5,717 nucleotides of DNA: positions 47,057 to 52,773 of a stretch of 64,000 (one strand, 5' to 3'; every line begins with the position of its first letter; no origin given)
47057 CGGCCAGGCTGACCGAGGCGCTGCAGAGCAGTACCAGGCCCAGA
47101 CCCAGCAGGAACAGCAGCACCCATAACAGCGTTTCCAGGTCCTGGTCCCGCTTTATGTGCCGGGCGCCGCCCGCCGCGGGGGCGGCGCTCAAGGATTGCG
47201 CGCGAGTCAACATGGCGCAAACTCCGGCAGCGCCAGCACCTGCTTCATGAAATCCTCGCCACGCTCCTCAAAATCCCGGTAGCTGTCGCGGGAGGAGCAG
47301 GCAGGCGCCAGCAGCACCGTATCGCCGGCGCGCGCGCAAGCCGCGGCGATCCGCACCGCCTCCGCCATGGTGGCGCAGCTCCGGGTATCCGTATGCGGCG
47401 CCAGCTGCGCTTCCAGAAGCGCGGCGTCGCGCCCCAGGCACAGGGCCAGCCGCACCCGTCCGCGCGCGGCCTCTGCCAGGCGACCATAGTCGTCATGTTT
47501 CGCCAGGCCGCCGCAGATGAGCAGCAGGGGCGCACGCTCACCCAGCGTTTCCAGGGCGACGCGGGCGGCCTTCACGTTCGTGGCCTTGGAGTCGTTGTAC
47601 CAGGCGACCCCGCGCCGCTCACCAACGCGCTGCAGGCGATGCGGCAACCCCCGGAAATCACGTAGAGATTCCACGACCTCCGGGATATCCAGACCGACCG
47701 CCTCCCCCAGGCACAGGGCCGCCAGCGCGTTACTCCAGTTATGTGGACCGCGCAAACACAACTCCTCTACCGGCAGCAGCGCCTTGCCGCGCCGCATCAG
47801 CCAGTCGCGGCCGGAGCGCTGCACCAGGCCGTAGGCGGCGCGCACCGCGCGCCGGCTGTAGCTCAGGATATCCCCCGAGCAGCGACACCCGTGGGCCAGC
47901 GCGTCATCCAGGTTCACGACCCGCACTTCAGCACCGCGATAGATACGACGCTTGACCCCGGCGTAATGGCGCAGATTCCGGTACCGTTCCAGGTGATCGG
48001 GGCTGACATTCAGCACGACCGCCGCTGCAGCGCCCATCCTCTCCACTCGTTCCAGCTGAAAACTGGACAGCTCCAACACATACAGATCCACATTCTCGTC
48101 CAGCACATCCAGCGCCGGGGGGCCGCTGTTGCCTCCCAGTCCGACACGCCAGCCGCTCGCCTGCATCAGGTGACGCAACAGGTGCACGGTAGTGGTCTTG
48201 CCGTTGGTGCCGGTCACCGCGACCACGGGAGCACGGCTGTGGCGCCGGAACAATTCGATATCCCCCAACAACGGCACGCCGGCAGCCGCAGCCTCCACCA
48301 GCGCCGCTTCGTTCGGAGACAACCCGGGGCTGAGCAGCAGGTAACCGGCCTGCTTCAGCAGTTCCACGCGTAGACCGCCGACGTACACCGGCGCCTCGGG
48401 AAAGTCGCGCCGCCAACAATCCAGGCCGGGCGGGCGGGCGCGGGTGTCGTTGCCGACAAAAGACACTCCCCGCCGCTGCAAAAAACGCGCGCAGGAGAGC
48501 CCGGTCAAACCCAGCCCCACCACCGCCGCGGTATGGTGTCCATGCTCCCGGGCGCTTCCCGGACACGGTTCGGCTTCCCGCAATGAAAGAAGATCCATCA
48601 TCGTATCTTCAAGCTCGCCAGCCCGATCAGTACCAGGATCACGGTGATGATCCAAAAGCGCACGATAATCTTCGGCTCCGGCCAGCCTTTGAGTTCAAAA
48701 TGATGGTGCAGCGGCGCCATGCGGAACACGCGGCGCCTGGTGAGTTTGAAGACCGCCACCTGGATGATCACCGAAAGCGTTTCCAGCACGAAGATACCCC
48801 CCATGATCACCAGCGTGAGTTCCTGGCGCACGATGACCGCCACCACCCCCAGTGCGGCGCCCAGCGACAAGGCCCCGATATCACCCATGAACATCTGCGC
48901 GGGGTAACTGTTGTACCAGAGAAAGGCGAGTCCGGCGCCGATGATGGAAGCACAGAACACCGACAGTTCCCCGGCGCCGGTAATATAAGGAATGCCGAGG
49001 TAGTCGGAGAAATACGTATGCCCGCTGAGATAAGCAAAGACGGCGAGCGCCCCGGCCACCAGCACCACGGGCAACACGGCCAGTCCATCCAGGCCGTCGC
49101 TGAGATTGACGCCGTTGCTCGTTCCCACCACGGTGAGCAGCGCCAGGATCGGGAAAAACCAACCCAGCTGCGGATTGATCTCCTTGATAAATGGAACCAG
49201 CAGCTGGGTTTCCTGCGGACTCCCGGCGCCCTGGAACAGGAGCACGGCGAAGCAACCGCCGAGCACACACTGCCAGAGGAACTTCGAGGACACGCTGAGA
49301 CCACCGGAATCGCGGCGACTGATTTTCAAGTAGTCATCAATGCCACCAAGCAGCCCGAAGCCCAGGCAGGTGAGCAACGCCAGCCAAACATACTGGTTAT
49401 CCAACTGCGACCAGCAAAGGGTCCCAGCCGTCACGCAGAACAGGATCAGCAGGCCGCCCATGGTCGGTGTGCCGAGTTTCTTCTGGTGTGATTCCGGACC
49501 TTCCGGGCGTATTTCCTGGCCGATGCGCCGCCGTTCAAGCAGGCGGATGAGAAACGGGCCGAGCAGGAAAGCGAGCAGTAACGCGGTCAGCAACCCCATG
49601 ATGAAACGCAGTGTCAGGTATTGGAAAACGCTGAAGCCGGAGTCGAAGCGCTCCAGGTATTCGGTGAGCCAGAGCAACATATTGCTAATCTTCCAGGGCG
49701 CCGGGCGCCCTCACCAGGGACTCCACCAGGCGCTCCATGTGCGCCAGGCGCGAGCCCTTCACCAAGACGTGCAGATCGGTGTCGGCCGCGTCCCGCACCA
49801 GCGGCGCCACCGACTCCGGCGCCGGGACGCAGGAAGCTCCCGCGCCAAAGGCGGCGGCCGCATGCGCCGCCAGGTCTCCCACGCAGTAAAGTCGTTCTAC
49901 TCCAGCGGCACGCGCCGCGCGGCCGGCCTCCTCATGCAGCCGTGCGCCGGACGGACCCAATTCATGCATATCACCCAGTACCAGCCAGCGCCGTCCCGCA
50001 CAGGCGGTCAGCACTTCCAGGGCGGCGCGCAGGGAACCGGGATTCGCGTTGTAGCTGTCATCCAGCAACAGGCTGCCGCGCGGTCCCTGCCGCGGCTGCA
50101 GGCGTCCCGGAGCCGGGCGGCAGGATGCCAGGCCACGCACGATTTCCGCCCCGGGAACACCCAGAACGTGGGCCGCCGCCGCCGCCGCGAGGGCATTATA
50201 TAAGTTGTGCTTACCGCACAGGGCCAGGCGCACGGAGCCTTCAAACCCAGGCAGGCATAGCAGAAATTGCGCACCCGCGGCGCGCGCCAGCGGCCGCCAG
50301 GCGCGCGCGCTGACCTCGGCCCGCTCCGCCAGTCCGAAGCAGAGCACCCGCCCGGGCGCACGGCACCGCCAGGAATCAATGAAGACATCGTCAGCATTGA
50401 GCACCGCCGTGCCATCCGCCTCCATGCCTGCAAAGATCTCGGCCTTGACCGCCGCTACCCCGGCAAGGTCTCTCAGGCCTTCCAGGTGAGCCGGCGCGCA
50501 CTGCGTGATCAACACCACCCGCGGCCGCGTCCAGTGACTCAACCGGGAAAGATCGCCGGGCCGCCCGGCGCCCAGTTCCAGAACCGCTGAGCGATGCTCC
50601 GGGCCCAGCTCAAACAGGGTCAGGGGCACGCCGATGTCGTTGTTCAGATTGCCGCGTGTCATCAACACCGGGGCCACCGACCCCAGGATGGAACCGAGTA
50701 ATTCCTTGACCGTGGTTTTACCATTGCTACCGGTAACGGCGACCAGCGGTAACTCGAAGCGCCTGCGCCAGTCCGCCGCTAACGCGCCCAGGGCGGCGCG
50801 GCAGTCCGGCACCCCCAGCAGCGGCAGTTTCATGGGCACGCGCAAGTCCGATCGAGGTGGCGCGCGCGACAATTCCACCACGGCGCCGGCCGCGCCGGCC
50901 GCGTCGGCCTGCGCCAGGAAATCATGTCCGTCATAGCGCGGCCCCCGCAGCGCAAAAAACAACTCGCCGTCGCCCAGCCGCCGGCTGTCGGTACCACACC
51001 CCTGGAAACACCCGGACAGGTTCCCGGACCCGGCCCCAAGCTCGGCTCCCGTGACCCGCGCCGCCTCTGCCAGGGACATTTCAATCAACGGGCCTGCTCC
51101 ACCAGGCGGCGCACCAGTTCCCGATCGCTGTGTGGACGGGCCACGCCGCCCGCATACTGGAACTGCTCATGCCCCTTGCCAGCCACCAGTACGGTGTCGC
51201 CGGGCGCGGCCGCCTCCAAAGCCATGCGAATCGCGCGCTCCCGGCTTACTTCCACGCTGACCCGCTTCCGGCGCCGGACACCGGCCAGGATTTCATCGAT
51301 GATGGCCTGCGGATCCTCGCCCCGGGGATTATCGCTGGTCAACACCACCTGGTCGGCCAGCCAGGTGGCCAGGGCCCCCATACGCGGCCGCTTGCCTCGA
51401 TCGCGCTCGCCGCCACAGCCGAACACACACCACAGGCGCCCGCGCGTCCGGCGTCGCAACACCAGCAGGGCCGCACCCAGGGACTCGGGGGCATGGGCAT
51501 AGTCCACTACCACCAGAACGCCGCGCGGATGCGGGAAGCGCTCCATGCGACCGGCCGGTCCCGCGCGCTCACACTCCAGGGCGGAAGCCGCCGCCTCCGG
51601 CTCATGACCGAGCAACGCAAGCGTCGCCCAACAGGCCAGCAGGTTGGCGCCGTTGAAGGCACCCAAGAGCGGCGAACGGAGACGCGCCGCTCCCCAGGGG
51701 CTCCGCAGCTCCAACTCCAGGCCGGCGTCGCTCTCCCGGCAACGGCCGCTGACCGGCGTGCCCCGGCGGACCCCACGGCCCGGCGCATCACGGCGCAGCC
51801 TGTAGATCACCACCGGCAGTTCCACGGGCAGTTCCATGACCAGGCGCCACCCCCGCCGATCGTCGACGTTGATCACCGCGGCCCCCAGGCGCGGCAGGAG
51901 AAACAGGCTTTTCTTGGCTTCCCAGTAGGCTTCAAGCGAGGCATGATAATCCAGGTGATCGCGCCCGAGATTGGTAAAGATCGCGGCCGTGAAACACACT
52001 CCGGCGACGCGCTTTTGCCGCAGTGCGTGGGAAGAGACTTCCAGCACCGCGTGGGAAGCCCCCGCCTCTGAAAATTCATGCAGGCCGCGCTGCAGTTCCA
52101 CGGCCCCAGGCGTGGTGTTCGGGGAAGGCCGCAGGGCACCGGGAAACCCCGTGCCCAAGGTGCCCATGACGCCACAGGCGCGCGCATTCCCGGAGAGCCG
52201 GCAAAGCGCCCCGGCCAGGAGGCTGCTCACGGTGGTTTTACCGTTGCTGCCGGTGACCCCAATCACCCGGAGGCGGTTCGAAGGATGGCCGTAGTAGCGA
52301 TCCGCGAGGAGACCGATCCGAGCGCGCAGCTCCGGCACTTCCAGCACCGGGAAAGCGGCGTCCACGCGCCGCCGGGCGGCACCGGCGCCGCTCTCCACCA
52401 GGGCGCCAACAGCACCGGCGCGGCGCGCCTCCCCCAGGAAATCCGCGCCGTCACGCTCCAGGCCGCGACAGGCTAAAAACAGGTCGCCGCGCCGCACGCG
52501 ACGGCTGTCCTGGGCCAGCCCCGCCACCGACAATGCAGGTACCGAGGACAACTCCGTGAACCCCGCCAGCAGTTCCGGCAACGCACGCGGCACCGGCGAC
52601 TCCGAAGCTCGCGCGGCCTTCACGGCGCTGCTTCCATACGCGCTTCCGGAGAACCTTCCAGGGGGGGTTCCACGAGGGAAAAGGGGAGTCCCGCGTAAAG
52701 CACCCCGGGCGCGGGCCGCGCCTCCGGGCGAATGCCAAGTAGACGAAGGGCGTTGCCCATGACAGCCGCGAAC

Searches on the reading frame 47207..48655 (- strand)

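Call 44: search_protein_families(library=pfam, proteins=[window:47207-48655:-], max_evalue=0.00001)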
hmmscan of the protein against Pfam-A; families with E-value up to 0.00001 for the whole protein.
window:47207-48655:- (482 aa): 3 families
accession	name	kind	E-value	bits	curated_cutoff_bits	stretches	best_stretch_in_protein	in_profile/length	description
PF08245.18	Mur_ligase_M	-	6.3e-24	85.5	24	1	147-316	1-199/200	Mur ligase middle domain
PF21799.2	MurD-like_N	-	7.7e-21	74.6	27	1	43-131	3-88/88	Mur ligase MurD-like, N-terminal domain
PF02875.26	Mur_ligase_C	-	1.7e-15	58.4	28.4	1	339-453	1-127/127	Mur ligase, glutamate ligase domain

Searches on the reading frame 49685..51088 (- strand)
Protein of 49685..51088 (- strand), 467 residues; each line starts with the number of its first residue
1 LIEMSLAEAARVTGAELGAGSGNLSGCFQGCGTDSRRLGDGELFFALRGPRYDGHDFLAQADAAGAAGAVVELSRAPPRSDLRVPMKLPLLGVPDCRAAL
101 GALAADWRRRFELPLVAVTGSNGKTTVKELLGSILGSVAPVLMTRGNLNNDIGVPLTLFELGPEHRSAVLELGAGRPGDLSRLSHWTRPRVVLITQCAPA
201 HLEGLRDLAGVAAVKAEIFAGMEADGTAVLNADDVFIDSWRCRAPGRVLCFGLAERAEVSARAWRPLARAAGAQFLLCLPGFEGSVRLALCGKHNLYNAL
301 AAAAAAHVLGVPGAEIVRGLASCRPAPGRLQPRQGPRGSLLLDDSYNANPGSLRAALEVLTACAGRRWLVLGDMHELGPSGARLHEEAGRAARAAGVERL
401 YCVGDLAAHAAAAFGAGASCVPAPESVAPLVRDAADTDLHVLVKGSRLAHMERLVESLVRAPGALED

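Call 44: search_protein_families(library=pfam, proteins=[window:49685-51088:-], max_evalue=0.00001)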
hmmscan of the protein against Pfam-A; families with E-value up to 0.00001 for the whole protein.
window:49685-51088:- (467 aa): 3 families
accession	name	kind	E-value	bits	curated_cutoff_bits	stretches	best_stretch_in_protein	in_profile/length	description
PF08245.18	Mur_ligase_M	-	4.2e-40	138.3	24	1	118-306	1-200/200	Mur ligase middle domain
PF02875.26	Mur_ligase_C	-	2.7e-17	64.2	28.4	1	328-447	1-127/127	Mur ligase, glutamate ligase domain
PF01225.30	Mur_ligase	-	1.2e-07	32.5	21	1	29-107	3-94/95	Mur ligase family, catalytic domain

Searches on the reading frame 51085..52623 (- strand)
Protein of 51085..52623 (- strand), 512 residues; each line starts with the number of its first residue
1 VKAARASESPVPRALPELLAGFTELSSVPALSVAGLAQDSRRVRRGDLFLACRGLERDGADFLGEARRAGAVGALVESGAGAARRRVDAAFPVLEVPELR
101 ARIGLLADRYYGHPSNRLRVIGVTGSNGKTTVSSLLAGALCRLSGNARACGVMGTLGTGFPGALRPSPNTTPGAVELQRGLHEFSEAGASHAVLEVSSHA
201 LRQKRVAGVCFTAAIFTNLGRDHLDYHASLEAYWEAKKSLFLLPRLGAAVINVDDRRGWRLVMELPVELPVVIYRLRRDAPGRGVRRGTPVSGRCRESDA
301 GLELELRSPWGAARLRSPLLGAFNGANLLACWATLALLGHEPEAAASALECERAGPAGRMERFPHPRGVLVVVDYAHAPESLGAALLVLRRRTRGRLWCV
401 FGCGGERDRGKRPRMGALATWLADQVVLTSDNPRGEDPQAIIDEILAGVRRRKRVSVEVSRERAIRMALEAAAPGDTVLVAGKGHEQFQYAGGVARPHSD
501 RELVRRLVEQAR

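Call 44: search_protein_families(library=pfam, proteins=[window:51085-52623:-], max_evalue=0.00001)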
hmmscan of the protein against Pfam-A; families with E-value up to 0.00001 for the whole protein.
window:51085-52623:- (512 aa): 2 families
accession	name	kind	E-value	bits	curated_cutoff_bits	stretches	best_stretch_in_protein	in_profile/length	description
PF08245.18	Mur_ligase_M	-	1.4e-41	143.1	24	1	123-334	1-199/200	Mur ligase middle domain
PF02875.26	Mur_ligase_C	-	4.3e-35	121.7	28.4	1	358-484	1-127/127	Mur ligase, glutamate ligase domain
